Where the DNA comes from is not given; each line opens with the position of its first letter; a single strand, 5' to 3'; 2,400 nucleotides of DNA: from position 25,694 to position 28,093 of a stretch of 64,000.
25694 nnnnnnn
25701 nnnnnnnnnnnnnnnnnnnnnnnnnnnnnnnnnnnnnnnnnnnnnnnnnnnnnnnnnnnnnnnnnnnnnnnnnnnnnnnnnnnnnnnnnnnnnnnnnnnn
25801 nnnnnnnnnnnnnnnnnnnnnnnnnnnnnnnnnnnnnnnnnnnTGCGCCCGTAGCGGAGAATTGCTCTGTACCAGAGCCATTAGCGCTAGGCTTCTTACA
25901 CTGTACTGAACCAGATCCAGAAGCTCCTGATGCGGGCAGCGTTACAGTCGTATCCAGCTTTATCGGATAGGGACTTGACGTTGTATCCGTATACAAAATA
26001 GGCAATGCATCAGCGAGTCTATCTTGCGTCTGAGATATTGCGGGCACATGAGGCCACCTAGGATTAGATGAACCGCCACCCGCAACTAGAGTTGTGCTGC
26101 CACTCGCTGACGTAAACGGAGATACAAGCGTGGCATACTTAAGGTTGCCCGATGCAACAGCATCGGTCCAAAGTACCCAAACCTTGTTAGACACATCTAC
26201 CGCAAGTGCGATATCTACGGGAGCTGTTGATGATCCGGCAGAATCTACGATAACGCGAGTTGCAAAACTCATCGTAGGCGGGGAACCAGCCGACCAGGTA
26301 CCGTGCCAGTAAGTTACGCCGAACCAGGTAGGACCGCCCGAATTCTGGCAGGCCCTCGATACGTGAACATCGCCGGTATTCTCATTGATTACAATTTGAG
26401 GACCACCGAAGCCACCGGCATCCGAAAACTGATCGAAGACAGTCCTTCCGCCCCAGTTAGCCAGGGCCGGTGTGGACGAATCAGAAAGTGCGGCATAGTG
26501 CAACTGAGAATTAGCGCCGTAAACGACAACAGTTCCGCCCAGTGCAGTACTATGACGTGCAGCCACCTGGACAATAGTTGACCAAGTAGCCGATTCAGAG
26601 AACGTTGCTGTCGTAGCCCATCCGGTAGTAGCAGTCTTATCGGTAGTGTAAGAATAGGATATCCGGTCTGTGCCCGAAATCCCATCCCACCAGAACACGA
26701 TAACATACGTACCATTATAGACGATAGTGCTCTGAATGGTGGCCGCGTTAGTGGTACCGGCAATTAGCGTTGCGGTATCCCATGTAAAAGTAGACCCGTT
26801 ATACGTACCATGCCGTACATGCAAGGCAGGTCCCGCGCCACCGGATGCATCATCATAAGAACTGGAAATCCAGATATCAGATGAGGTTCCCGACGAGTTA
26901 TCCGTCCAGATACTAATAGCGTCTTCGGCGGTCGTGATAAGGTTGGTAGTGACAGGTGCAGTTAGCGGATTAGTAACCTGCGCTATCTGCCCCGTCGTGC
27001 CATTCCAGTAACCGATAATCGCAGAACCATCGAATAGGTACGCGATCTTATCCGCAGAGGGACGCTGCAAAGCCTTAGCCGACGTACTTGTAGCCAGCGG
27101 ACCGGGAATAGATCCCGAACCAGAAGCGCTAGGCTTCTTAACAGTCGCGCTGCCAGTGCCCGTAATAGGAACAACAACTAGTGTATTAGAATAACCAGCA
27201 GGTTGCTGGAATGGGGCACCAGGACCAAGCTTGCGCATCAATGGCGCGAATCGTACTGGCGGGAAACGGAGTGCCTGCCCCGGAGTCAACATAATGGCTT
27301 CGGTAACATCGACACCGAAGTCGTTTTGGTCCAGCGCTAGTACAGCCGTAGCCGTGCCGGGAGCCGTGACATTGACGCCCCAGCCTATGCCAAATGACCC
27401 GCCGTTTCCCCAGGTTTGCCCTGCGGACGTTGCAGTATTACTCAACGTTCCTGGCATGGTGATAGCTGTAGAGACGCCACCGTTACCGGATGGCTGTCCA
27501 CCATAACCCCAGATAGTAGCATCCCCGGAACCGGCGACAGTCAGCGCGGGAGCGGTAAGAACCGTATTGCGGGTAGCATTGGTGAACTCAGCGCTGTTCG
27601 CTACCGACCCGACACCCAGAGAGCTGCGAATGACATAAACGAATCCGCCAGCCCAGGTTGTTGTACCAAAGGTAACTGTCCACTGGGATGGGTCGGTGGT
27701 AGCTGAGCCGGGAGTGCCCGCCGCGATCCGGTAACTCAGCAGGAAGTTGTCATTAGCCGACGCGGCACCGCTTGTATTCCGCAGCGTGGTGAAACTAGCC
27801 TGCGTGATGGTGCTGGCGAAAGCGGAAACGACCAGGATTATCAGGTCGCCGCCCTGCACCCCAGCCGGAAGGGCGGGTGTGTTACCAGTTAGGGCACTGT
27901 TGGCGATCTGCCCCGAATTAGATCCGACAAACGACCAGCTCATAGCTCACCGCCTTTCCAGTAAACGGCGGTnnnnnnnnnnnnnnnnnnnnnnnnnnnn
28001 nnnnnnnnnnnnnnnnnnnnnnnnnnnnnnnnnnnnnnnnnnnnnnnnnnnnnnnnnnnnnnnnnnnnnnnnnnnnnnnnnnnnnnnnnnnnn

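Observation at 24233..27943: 1236-aa protein with ~24 tandem 20-aa Lys-Lys-Pro/Gly-Thr-Gly repeats between the capsid and connector genes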

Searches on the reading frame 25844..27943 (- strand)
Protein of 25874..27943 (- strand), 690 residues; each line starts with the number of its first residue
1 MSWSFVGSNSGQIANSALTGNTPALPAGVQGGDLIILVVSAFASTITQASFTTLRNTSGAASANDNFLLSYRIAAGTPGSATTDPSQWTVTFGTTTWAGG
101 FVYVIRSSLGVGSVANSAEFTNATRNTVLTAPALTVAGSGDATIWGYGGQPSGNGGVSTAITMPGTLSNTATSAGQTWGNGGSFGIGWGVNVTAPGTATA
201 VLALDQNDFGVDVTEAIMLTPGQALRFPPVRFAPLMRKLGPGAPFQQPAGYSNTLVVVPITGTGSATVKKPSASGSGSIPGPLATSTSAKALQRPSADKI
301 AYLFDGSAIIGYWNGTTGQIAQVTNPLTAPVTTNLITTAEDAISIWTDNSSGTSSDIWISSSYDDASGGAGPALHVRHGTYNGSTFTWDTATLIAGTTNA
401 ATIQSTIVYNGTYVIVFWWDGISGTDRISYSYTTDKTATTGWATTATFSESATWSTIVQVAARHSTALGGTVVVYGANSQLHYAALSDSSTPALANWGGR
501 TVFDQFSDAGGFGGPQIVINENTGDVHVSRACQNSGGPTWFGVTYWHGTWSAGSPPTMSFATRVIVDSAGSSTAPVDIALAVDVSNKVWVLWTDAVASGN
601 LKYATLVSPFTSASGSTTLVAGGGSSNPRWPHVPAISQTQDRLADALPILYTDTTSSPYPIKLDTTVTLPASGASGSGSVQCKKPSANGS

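Call 9: find_homologous_proteins(query=window:25874-27943:-, max_evalue=0.001)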
Query window:25874-27943:- (690 aa): 3 proteins with E <= 0.001 among 8000 candidates.
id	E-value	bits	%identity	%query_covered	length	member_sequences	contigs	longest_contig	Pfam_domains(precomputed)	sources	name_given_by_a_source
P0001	5.3e-167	575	50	97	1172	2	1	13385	-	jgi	jgi:hypothetical protein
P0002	3.7e-157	543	64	58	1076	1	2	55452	-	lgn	-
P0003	6.4e-129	450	62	31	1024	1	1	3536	-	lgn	-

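Call 14: find_encoding_contigs(protein=P0002, flank=10000, max_places=3)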
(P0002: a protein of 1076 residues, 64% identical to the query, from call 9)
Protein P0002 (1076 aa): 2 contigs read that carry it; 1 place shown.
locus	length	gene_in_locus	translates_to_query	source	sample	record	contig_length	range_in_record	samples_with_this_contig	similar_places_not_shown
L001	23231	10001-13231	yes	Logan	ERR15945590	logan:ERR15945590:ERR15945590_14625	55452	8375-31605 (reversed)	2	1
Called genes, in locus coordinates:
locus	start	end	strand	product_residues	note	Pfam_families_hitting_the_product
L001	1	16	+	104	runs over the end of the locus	-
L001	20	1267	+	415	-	-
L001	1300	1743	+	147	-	-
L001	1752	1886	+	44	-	-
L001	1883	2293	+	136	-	-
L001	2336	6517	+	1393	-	PF10145:PhageMin_Tail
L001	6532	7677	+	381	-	PF00534:Glycos_transf_1, PF13692:Glyco_trans_1_4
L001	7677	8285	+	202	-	PF04989:RMNT_CmcI (weak), PF13578:Methyltransf_24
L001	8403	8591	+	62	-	-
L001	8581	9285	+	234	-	-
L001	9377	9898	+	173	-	-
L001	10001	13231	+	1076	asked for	-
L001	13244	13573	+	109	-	-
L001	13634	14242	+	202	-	PF23140:Gp80 (weak)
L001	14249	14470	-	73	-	-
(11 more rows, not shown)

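Call 15: find_encoding_contigs(protein=P0001, flank=10000, max_places=3)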
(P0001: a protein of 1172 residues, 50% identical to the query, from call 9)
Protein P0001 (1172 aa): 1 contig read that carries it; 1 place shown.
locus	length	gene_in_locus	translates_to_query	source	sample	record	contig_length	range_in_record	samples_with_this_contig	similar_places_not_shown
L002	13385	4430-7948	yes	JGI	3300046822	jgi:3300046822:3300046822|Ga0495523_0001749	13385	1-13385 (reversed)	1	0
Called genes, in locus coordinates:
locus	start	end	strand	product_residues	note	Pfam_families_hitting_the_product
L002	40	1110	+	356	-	PF01370:Epimerase, PF02719:Polysacc_synt_2 (weak), PF16363:GDP_Man_Dehyd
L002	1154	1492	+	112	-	-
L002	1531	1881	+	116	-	-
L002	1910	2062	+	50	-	-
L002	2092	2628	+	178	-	-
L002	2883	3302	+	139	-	-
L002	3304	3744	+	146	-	-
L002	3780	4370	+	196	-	-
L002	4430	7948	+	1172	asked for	-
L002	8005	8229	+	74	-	-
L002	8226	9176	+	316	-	-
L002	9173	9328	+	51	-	-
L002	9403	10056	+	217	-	-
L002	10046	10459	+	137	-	-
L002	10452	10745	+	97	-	-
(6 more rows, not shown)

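Call 27: predict_structure(alignment_id=A1)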
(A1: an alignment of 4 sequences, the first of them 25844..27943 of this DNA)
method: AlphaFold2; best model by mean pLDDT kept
length: 700 residues; sequences in the alignment: 4
mean_pLDDT: 42.3   pTM: 0.44
mean pLDDT of the five models: 42.3, 37.5, 37.3, 35.0, 32.6
residues with pLDDT >= 90: 0; 70-90: 65; 50-70: 222; < 50: 413
segments of 3 or more residues with pLDDT < 50: 1-298, 326-328, 349-354, 364-369, 421-426, 434-440, 446-455, 493-496, 568-570, 620-628, 635-646, 656-658, 664-700
pLDDT, mean of each block of 10 residues (from residue 1): 21 24 25 26 26 24 26 26 26 26 25 21 24 24 25 24 23 23 20 22 20 22 24 22 24 24 22 22 22 37 56 64 57 63 56 55 50 67 69 61 56 57 49 46 51 53 69 69 68 49 57 66 76 58 76 70 60 64 69 61 64 54 47 44 44 52 46 27 22 22
secondary structure, 60 per line:
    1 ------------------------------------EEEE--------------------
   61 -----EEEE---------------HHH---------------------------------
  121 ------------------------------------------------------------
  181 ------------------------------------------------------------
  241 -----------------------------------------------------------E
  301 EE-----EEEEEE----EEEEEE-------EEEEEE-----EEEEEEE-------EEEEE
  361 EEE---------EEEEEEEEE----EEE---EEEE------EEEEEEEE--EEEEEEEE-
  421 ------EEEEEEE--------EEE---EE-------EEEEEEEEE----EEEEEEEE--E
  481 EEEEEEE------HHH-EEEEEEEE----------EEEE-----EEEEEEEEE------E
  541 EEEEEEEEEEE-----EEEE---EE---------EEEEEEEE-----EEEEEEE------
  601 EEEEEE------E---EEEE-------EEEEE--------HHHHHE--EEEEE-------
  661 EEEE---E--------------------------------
elements in order (helices of 4 or more, strands of 3 or more residues): E37-40 E66-69 E300-302 E308-313 E318-323 E331-336 E342-348 E356-363 E373-381 E386-388 E392-395 E402-409 E412-419 E427-433 E442-444 E457-465 E470-477 E480-487 E498-505 E516-519 E525-533 E540-551 E557-560 E575-582 E588-594 E601-606 E617-620 E628-632 H641-645 E649-653 E661-664

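Call 80: search_dna_similar(query=window:25916-27943:-, collection=phages, mode=protein, max_rows=15, max_evalue=1)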
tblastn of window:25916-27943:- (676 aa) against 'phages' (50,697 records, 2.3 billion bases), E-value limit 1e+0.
No match.
